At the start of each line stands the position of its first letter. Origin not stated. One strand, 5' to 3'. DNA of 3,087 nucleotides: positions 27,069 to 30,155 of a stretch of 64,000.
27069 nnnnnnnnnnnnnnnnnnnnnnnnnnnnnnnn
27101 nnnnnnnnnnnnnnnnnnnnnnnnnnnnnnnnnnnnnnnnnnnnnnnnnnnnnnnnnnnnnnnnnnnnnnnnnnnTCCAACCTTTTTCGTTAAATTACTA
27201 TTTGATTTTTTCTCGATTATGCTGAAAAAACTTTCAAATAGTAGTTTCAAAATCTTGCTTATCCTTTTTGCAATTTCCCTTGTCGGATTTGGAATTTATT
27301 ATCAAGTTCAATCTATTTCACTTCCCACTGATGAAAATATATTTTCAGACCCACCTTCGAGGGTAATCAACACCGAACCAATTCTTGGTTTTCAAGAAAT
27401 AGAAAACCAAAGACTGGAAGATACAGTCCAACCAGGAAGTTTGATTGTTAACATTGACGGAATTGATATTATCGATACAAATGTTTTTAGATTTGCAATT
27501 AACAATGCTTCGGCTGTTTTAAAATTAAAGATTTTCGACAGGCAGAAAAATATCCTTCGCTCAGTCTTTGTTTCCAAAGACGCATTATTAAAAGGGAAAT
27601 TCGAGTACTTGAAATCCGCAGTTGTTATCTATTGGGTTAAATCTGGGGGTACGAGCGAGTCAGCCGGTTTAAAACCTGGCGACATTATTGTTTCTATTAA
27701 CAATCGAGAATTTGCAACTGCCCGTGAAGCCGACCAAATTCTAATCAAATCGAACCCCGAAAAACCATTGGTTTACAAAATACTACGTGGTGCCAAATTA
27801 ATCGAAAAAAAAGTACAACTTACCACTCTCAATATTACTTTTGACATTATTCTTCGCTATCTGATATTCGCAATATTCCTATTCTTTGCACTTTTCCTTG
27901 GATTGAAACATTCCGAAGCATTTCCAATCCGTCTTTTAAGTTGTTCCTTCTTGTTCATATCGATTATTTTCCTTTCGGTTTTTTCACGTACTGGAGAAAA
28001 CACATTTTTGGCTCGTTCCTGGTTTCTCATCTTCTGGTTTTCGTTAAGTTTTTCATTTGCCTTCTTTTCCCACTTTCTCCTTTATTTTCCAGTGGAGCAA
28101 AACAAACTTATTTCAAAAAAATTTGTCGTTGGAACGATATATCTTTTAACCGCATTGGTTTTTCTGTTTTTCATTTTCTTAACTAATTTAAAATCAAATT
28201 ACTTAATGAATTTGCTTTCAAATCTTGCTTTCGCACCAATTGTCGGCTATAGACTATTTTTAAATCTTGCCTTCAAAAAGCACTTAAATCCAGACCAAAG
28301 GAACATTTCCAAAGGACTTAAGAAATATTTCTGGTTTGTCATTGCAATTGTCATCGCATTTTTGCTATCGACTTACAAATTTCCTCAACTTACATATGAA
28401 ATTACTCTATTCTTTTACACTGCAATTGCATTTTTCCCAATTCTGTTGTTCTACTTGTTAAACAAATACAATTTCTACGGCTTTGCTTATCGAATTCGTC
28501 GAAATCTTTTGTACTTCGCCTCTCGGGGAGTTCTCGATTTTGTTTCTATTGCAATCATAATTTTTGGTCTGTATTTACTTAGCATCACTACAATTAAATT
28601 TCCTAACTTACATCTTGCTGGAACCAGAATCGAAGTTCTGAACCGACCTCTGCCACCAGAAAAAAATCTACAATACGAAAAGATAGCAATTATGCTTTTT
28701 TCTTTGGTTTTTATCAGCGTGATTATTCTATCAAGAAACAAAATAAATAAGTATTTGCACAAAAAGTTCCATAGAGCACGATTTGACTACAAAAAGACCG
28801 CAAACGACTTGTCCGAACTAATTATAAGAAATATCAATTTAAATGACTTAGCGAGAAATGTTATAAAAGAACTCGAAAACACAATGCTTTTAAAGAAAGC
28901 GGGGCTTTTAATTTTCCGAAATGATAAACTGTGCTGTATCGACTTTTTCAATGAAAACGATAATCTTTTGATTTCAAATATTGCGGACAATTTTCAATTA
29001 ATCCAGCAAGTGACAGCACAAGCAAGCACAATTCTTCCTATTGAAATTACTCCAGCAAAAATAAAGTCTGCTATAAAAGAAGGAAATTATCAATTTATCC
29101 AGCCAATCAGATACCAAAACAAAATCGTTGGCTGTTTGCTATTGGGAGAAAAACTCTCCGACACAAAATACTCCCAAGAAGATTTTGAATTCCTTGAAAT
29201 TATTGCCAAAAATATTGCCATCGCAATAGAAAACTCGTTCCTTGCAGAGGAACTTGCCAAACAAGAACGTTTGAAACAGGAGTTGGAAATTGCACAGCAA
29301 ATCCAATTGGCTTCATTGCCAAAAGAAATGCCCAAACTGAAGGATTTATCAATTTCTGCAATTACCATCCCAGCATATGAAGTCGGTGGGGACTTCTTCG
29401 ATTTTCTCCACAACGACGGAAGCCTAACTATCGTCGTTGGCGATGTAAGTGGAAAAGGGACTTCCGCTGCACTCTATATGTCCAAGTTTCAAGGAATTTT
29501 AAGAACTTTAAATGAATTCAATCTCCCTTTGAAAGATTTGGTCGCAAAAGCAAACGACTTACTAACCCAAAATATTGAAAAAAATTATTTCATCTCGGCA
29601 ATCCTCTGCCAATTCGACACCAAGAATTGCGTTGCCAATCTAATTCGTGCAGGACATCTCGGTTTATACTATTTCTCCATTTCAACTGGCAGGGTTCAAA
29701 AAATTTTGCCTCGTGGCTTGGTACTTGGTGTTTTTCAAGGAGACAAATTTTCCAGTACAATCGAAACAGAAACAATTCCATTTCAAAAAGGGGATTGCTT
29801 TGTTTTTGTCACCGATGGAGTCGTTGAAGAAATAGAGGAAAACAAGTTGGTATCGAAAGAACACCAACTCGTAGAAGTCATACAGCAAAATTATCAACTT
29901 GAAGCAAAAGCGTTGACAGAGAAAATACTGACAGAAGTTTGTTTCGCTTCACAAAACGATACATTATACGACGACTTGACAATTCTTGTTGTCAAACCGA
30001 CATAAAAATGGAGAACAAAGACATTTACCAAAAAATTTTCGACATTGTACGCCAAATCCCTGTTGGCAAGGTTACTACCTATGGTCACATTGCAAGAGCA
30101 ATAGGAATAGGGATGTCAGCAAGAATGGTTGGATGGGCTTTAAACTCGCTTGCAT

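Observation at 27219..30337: PDZ-polytopic-GAF-PP2C phosphatase co-transcribed with an alkyltransferase-like protein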

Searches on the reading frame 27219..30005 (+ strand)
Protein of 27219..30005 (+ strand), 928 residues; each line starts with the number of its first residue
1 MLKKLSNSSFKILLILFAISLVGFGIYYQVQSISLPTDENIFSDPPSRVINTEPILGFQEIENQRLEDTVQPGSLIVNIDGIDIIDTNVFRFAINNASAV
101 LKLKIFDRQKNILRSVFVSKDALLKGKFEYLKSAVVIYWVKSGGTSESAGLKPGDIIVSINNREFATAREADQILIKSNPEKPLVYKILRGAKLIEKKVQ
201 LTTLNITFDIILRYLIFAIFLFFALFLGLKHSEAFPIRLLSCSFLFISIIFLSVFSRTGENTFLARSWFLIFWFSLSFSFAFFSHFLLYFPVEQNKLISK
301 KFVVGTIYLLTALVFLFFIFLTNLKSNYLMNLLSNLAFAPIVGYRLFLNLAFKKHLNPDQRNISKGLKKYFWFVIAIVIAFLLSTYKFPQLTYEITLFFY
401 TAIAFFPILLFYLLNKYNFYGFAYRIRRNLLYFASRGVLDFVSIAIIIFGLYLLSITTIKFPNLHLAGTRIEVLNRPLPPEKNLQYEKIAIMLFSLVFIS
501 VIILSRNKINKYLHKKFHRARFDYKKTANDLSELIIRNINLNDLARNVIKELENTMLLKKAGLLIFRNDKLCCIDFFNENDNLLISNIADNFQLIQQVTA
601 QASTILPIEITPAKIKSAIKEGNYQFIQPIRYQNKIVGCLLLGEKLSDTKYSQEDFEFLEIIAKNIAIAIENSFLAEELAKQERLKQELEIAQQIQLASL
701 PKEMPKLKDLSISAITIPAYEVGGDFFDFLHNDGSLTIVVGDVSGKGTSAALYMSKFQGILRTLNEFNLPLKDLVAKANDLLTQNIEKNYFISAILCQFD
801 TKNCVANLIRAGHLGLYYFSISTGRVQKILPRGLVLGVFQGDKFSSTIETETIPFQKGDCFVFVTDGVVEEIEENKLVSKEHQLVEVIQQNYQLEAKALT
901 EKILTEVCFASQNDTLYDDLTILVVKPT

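Call 6: search_protein_families(library=pfam, proteins=[window:27219-30005:+], max_evalue=0.01)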
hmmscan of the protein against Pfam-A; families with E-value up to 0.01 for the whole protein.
window:27219-30005:+ (928 aa): 6 families
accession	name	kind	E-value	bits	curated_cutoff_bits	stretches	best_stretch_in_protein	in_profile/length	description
PF07228.17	SpoIIE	-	4.4e-37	128.3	25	1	733-926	2-190/192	Stage II sporulation protein E (SpoIIE)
PF17820.7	PDZ_6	-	1.7e-10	40.9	27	1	136-183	1-47/54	PDZ domain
PF13180.12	PDZ_2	-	1.1e-08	35.7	27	1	128-201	7-80/80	PDZ domain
PF00595.29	PDZ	-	4.2e-06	27.5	23.2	1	134-181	26-73/81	PDZ domain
PF13185.12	GAF_2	-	5.3e-05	23.9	28.6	1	626-671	92-136/136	GAF domain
PF13492.12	GAF_3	-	0.001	19.9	27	1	622-672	80-129/129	GAF domain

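Call 8: find_homologous_proteins(query=window:27219-30005:+, max_evalue=1e-10)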
Query window:27219-30005:+ (928 aa): 15 proteins with E <= 1e-10 among 8000 candidates.
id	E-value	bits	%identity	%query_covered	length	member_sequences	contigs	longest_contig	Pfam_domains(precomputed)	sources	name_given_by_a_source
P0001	0.0e+0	1993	100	99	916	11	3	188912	PF17820.8,PF00595.30,PF13180.13,PF07228.18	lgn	-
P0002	0.0e+0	1183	59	100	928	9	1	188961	PF17820.8,PF13180.13,PF07228.18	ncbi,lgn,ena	-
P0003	0.0e+0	1122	58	98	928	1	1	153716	PF17820.8,PF00595.30,PF13180.13,PF07228.18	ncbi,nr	ncbi:MAG: SpoIIE family protein phosphatase [Ignavibacteria bacterium]|nr:SpoIIE family protein phos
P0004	0.0e+0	1116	57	99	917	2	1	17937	PF17820.8,PF00595.30,PF13180.13,PF07228.18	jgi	-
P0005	0.0e+0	1106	56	100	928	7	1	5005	PF17820.8,PF00595.30,PF13180.13,PF07228.18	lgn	-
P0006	0.0e+0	1071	53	100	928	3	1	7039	PF17820.8,PF00595.30,PF13180.13,PF07228.18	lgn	-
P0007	0.0e+0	1019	52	98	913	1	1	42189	PF17820.8,PF00595.30,PF13180.13,PF13492.13,PF07228.18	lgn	-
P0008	1.6e-297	1008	51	98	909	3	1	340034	PF17820.8,PF00595.30,PF13180.13,PF13492.13,PF07228.18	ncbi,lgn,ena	-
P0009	5.2e-245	834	43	100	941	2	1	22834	PF17820.8,PF13180.13,PF07228.18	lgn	-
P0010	4.9e-243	827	43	100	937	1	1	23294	PF17820.8,PF07228.18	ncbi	-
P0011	8.8e-213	727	42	100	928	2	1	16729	PF07228.18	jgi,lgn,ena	-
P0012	1.2e-125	439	31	96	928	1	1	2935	PF17820.8,PF00595.30,PF13180.13,PF13492.13,PF07228.18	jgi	jgi:serine phosphatase RsbU (regulator of sigma subunit)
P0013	1.7e-19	88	29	27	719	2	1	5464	PF13581.13,PF07228.18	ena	-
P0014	8.3e-16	76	29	27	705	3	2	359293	PF07228.18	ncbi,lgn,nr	ncbi:MAG: SpoIIE family protein phosphatase [Ignavibacteriales bacterium]|nr:SpoIIE family protein p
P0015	7.3e-15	73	29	27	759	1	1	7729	PF00672.31,PF22673.3,PF13581.13,PF02518.32,PF07228.18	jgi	jgi:sigma-B regulation protein RsbU (phosphoserine phosphatase)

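Call 10: find_related_loci(query=A1, collection=genome_contigs, flank=8000)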
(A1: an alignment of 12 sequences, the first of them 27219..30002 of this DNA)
Query A1 (928 aa) in genome_contigs; peptide patterns used: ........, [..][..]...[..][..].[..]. (x = any residue, [..] = any of these).
600 stretches matched a pattern (row limit reached: there are more); 489 encode a relative of the query (tblastn E <= 1e-3); the best 80 are kept; 80 distinct loci.
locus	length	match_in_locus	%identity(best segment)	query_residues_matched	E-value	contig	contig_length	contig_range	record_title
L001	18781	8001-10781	54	1-927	0e+0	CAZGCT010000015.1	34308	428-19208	MAG TPA_asm: uncultured Hyphomicrobiales bacterium isolate binchicken_co40_53 genome assembly, contig: NODE_889_length_3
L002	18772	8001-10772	41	2-928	0e+0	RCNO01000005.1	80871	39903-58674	MAG: Bacteroidetes/Chlorobi group bacterium MS-B_bin-24 MS_under00006, whole genome shotgun sequence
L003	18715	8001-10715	31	33-928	7e-132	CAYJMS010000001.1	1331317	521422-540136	MAG TPA_asm: uncultured Chitinophagaceae bacterium isolate ERP124720_co1_92 genome assembly, contig: NODE_4_length_13313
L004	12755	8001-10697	32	34-926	1e-129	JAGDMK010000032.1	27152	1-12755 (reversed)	MAG: Bacteroidetes bacterium isolate CTSoil_038 scaffold_1223, whole genome shotgun sequence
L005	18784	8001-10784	30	4-926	1e-124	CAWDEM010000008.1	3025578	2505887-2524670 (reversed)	MAG: Ignavibacteriota bacterium isolate MFD05942.bin.1.74 genome assembly, contig: contig_851, whole genome shotgun sequ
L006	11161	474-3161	30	33-926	3e-124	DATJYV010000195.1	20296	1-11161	MAG TPA_asm: Bacteroidota bacterium isolate SMAG_U15161 k141_3561020, whole genome shotgun sequence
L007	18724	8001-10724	30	36-928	2e-127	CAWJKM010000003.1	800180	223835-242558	MAG: Ignavibacteriota bacterium isolate MFD05942.bin.1.94 genome assembly, contig: contig_21384, whole genome shotgun se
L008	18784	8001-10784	29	4-926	3e-121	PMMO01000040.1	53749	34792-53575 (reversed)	MAG: Ignavibacteriae bacterium isolate fen_1255 73.20100900_E1D.85_contig_128, whole genome shotgun sequence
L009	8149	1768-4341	28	65-926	3e-103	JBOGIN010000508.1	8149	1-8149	MAG: Vicinamibacteraceae bacterium isolate M3-S_metawrap_bin.178 k127_1001771, whole genome shotgun sequence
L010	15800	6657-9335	32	34-926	1e-137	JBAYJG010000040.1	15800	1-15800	MAG: Bacteroidota bacterium isolate SO_2016_GW1_5 scaffold06399_OW334_2016, whole genome shotgun sequence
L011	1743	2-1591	34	403-926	1e-94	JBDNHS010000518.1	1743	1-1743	MAG: Candidatus Kapaibacterium sp. isolate concoct.33.ELB k141_1229278, whole genome shotgun sequence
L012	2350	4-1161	41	543-926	6e-82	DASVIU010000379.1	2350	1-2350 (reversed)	MAG TPA_asm: Bacteroidota bacterium isolate SMAG_U3001 k141_225536, whole genome shotgun sequence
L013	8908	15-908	46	629-926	8e-78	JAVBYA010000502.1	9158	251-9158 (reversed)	MAG: Bacteroidota bacterium isolate GS21 3530, whole genome shotgun sequence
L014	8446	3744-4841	30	582-926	6e-38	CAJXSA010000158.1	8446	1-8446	MAG TPA_asm: uncultured Ignavibacteria bacterium isolate SRR6201696_bin.15_MetaBAT_v2.12.1_MAG genome assembly, contig:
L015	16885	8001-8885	32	629-926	3e-35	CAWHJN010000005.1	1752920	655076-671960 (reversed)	MAG: Rhodothermales bacterium isolate MFD01721.bin.1.94 genome assembly, contig: contig_5677, whole genome shotgun seque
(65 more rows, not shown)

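Call 13: find_related_loci(query=A1, collection=metagenome_contigs, flank=6000)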
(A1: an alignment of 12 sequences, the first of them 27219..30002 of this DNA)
Query A1 (928 aa) in metagenome_contigs; peptide patterns used: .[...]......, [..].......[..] (x = any residue, [..] = any of these).
600 stretches matched a pattern (row limit reached: there are more); 562 encode a relative of the query (tblastn E <= 1e-3); the best 80 are kept; 80 distinct loci.
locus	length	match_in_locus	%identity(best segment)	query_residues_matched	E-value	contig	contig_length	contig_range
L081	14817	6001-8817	34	10-926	3e-141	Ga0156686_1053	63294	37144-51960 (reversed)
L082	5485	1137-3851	32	34-926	3e-141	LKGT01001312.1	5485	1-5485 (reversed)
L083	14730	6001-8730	32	12-926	2e-139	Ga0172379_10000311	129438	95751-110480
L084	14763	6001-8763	31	11-926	4e-135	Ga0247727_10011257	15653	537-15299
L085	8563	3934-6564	29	37-887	1e-115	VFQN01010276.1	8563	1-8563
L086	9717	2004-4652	32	68-924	7e-105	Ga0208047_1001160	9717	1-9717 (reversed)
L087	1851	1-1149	38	548-928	1e-80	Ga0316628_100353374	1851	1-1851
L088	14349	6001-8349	28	135-926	2e-77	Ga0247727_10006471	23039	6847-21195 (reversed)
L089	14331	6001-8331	24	133-926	4e-67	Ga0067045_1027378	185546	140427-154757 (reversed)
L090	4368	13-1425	32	453-926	4e-67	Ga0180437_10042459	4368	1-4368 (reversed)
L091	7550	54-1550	30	407-922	1e-62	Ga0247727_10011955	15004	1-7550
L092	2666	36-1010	37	607-928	1e-63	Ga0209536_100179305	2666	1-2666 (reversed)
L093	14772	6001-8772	28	1-926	2e-104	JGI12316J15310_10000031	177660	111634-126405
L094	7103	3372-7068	32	529-926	2e-52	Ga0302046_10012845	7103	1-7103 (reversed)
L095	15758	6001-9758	34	580-926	2e-52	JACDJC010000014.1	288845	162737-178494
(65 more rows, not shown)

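Call 16: find_encoding_contigs(protein=P0002, flank=5000, max_places=2)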
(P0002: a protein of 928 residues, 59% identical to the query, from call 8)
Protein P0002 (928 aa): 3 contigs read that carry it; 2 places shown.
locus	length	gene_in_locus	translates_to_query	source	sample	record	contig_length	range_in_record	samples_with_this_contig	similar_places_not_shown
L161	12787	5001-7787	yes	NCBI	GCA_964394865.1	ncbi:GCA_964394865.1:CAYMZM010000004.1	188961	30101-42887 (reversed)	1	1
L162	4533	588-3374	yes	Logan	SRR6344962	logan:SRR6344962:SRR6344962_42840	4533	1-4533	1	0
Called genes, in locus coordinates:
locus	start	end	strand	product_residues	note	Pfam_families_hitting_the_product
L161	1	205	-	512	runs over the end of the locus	PF01039:Carboxyl_trans, PF03255:ACCA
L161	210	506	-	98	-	-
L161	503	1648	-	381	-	PF00155:Aminotran_1_2, PF00266:Aminotran_5, PF01041:DegT_DnrJ_EryC1, PF01053:Cys_Met_Meta_PP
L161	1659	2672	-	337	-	PF02912:Phe_tRNA-synt_N, PF01409:tRNA-synt_2d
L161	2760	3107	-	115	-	PF00453:Ribosomal_L20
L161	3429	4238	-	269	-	PF02535:Zip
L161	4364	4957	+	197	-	PF18306:LDcluster4, PF03641:Lysine_decarbox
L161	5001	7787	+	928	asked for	PF13180:PDZ_2, PF17820:PDZ_6, PF07228:SpoIIE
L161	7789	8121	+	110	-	PF01035:DNA_binding_1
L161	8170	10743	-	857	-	PF02861:Clp_N, PF02861:Clp_N, PF00004:AAA, PF17871:AAA_lid_9, PF02151:UVR, PF00004:AAA, PF07724:AAA_2, PF07728:AAA_5, +10 more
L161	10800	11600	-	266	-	PF03309:Pan_kinase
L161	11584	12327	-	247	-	PF03099:BPL_LplA_LipB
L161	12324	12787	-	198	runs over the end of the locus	-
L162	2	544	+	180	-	?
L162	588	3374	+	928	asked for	PF13180:PDZ_2, PF17820:PDZ_6, PF07228:SpoIIE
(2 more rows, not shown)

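Call 17: find_encoding_contigs(protein=P0008, flank=5000, max_places=2)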
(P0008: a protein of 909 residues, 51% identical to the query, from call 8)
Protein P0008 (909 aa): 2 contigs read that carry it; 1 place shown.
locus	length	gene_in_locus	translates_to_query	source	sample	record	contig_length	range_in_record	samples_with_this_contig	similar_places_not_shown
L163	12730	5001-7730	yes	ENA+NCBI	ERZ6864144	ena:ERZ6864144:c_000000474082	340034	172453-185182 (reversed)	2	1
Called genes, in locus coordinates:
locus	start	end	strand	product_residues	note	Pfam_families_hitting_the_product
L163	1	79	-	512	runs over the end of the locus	PF01039:Carboxyl_trans, PF03255:ACCA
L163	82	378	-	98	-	-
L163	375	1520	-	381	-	PF00155:Aminotran_1_2, PF00266:Aminotran_5, PF01041:DegT_DnrJ_EryC1, PF01053:Cys_Met_Meta_PP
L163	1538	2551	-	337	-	PF02912:Phe_tRNA-synt_N, PF01409:tRNA-synt_2d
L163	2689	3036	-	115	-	PF00453:Ribosomal_L20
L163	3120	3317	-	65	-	PF01632:Ribosomal_L35p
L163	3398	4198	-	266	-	PF02535:Zip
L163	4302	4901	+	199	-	PF18306:LDcluster4, PF03641:Lysine_decarbox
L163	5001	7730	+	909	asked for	PF00595:PDZ (faint), PF13180:PDZ_2, PF17820:PDZ_6 (weak), PF13492:GAF_3 (weak), PF07228:SpoIIE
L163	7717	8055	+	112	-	PF01035:DNA_binding_1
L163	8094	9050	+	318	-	PF13580:SIS_2, PF22198:GKRP_SIS_2, PF22645:GKRP_SIS_N, PF20741:GKRP-like_C (weak)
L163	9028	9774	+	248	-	PF00005:ABC_tran, PF13304:AAA_21 (weak)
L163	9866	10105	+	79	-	-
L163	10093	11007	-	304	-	PF00551:Formyl_trans_N, PF02911:Formyl_trans_C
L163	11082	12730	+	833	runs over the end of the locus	PF09586:YfhO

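Call 18: find_encoding_contigs(protein=P0009, flank=5000, max_places=2)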
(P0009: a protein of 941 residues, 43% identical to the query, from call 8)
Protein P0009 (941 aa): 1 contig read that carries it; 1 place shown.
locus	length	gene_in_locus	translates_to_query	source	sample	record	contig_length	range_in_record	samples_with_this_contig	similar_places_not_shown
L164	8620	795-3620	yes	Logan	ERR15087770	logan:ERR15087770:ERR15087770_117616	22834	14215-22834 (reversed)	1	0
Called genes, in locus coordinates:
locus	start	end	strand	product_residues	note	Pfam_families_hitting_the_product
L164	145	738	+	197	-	PF18306:LDcluster4, PF03641:Lysine_decarbox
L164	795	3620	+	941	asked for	PF13180:PDZ_2 (faint), PF17820:PDZ_6 (weak), PF07228:SpoIIE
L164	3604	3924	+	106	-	PF01035:DNA_binding_1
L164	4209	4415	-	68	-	-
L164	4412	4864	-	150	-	-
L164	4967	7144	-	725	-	PF01642:MM_CoA_mutase, PF02310:B12-binding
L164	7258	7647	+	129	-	PF02152:FolB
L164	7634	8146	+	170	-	PF01288:HPPK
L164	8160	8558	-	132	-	PF02077:SURF4, PF07291:MauE, PF07681:DoxX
